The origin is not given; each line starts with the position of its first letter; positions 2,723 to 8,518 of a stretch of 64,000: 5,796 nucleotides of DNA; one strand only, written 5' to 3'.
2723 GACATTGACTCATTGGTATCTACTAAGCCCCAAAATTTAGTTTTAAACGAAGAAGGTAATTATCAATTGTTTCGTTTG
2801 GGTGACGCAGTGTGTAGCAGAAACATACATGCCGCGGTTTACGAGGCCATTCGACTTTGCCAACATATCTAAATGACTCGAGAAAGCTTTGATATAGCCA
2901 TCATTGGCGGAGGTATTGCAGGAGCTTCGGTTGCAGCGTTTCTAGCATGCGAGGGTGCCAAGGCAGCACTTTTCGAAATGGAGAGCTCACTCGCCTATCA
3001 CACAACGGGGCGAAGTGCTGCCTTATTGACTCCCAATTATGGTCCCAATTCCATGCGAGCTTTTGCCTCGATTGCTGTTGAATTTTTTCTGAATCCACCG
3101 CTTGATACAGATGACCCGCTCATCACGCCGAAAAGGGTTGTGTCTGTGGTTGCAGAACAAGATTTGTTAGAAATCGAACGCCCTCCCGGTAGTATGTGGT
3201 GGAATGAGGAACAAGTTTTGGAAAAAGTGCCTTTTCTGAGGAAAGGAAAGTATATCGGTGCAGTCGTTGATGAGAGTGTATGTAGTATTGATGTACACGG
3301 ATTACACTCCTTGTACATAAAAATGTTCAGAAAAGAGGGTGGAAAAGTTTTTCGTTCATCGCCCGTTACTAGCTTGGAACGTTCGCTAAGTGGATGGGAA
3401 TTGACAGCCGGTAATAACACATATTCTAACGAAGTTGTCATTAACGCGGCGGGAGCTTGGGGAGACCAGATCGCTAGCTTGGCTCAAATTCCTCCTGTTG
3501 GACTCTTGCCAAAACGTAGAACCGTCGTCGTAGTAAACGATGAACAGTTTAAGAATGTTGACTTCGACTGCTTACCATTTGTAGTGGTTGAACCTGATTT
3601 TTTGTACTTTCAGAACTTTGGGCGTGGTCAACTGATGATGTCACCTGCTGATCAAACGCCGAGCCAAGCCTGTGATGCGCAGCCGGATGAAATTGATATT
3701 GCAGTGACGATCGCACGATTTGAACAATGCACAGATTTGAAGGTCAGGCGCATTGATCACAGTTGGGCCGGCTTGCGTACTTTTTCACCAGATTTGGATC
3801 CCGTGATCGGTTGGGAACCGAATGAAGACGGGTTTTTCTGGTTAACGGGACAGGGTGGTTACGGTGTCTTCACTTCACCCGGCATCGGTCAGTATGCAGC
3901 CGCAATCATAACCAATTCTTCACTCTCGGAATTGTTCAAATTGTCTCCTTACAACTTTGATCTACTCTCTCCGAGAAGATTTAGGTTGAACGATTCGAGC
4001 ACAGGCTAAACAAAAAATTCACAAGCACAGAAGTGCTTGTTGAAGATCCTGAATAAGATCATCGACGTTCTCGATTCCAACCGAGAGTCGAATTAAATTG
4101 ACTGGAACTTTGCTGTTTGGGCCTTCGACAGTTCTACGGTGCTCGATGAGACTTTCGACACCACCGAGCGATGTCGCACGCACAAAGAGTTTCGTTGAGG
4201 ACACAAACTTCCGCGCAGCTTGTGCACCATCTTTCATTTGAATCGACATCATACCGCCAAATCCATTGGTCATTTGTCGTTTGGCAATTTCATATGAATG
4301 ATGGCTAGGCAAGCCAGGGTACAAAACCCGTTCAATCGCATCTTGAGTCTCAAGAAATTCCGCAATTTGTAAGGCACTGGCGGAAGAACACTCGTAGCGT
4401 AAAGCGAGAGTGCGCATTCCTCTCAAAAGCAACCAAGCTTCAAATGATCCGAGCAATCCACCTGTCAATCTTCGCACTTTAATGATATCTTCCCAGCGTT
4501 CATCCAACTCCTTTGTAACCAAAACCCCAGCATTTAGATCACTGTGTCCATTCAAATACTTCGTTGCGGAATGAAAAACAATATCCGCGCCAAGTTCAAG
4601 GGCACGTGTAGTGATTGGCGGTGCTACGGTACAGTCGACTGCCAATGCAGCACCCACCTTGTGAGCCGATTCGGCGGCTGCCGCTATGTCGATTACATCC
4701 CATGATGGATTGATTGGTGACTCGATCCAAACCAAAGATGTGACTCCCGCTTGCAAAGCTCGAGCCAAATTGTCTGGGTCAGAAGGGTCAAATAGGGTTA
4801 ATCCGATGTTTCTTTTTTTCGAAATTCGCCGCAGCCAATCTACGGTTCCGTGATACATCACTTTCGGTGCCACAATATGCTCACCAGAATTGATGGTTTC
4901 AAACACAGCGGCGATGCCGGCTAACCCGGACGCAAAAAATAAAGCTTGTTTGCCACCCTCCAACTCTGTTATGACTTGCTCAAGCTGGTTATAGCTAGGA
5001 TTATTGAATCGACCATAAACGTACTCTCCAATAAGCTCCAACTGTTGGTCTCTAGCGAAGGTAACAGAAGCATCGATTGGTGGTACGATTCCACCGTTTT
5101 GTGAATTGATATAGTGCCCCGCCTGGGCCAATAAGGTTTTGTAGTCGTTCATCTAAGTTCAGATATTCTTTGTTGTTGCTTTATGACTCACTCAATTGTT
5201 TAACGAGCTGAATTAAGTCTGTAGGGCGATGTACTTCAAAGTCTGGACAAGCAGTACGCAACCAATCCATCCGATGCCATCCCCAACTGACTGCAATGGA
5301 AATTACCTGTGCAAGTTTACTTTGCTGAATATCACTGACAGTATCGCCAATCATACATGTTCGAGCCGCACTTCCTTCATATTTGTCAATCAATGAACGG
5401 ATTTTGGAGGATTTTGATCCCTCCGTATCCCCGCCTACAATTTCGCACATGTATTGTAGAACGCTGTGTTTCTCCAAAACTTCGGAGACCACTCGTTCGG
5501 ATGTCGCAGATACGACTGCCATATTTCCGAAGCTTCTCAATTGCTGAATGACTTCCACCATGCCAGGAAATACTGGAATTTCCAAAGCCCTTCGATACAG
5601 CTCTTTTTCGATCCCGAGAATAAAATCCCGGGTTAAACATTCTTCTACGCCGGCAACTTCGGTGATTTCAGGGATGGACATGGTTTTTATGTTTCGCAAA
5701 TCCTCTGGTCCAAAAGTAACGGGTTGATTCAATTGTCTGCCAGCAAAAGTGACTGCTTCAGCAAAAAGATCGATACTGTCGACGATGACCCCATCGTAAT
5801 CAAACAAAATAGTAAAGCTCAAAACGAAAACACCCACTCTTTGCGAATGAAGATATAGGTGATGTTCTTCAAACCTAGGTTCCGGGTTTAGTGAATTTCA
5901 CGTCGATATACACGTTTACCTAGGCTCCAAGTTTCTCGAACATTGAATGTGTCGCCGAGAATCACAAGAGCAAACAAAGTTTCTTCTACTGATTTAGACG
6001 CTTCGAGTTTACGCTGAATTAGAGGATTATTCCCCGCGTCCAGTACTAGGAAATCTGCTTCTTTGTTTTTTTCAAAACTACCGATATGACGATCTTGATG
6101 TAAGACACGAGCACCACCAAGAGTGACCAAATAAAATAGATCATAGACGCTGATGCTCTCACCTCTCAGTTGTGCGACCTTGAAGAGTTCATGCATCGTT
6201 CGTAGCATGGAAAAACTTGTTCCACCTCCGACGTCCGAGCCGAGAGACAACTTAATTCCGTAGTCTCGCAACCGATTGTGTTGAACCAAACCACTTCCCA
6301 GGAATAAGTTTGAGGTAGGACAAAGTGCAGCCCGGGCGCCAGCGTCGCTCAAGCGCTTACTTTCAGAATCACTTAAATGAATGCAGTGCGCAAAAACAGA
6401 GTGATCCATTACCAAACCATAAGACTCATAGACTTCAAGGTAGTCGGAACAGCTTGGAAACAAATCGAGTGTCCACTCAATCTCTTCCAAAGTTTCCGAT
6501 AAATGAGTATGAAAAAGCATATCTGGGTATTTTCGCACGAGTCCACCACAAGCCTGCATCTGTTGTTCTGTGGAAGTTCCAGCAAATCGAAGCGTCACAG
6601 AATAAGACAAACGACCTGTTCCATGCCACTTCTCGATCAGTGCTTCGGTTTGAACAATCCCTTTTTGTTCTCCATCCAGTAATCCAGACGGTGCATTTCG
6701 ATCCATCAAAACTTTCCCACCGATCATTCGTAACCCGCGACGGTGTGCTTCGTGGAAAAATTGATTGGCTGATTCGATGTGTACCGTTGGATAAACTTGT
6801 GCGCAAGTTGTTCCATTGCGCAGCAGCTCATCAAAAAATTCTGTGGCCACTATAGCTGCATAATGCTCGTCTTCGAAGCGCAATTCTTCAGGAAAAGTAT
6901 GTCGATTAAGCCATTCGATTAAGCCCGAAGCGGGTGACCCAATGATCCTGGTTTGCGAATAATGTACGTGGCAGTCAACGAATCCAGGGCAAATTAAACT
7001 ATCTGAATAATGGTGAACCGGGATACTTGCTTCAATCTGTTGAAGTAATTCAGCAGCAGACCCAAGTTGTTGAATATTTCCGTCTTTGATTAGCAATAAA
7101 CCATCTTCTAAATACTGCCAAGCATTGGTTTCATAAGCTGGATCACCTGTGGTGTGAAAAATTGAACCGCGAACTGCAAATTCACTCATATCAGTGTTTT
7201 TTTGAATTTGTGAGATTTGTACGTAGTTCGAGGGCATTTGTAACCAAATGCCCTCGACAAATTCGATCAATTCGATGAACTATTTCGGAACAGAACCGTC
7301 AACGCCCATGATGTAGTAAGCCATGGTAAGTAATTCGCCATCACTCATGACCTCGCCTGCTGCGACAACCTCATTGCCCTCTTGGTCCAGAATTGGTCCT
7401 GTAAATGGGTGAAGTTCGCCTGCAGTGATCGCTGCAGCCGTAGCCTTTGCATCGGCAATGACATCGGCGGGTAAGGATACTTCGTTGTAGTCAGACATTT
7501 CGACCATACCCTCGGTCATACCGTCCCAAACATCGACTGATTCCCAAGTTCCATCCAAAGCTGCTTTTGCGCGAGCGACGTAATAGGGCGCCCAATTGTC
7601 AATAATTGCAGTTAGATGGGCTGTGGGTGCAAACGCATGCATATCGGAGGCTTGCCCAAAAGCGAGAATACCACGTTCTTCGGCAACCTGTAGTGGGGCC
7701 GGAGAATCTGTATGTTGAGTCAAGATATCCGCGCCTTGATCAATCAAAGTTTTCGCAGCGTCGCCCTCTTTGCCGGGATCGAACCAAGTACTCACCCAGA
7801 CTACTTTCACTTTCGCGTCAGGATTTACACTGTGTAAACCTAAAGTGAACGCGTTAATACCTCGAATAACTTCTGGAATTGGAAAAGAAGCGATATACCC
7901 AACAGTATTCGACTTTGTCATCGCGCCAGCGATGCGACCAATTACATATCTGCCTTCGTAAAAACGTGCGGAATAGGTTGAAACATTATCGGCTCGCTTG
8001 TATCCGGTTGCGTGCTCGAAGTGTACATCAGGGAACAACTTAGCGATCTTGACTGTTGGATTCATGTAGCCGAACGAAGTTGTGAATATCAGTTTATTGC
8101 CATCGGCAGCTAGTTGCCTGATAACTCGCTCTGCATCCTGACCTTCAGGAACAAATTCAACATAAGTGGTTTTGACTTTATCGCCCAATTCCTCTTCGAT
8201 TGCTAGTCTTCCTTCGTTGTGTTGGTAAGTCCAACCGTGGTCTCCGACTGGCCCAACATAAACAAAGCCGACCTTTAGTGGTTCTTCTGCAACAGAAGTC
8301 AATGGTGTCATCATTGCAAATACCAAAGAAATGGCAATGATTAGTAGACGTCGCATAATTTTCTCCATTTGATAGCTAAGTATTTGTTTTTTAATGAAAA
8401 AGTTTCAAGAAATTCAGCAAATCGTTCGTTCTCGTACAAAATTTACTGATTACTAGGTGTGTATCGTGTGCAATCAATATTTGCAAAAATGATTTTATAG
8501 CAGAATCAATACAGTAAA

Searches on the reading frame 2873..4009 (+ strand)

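Call 96: search_protein_families(library=pfam, proteins=[window:2873-4009:+], max_evalue=0.00001)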
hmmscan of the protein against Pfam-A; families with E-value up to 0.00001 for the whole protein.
window:2873-4009:+ (378 aa): 1 family
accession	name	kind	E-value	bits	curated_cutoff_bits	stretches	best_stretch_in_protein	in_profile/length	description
PF01266.30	DAO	-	2.7e-48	165.7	27.9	1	7-344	1-352/353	FAD dependent oxidoreductase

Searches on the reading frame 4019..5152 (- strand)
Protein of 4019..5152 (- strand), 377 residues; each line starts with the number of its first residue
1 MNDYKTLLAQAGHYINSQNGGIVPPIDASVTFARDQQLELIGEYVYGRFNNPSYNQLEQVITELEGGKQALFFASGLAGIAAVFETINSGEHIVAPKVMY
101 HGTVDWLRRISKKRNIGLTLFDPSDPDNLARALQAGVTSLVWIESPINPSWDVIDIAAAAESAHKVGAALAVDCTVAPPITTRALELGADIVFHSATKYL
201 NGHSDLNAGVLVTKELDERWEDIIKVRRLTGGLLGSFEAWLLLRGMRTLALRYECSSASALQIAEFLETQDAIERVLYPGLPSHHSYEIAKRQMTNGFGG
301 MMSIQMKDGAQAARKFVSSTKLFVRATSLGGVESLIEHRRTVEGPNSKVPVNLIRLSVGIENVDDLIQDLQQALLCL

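Call 96: search_protein_families(library=pfam, proteins=[window:4019-5152:-], max_evalue=0.00001)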
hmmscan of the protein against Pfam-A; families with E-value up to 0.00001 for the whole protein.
window:4019-5152:- (377 aa): 1 family
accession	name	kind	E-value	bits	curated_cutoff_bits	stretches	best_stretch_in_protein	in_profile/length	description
PF01053.26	Cys_Met_Meta_PP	-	5.8e-111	371.1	27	1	6-374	2-380/381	Cys/Met metabolism PLP-dependent enzyme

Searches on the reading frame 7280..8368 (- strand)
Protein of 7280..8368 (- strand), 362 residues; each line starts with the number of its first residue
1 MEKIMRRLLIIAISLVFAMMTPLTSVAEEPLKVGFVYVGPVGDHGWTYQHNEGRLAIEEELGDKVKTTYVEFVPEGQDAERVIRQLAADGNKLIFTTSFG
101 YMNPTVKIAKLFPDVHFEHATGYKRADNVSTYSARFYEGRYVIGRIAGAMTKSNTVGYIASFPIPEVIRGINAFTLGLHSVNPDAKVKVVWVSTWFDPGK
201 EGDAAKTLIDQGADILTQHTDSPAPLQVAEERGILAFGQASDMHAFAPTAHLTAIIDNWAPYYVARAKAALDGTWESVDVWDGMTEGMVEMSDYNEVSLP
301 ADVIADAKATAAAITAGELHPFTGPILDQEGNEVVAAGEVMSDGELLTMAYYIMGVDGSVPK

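Call 96: search_protein_families(library=pfam, proteins=[window:7280-8368:-], max_evalue=0.00001)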
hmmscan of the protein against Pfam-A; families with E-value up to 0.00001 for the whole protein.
window:7280-8368:- (362 aa): 1 family
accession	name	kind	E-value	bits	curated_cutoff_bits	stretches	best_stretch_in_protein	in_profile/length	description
PF02608.20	Bmp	-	5.4e-53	180.4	24.1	1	32-297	3-274/301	ABC transporter substrate-binding protein PnrA-like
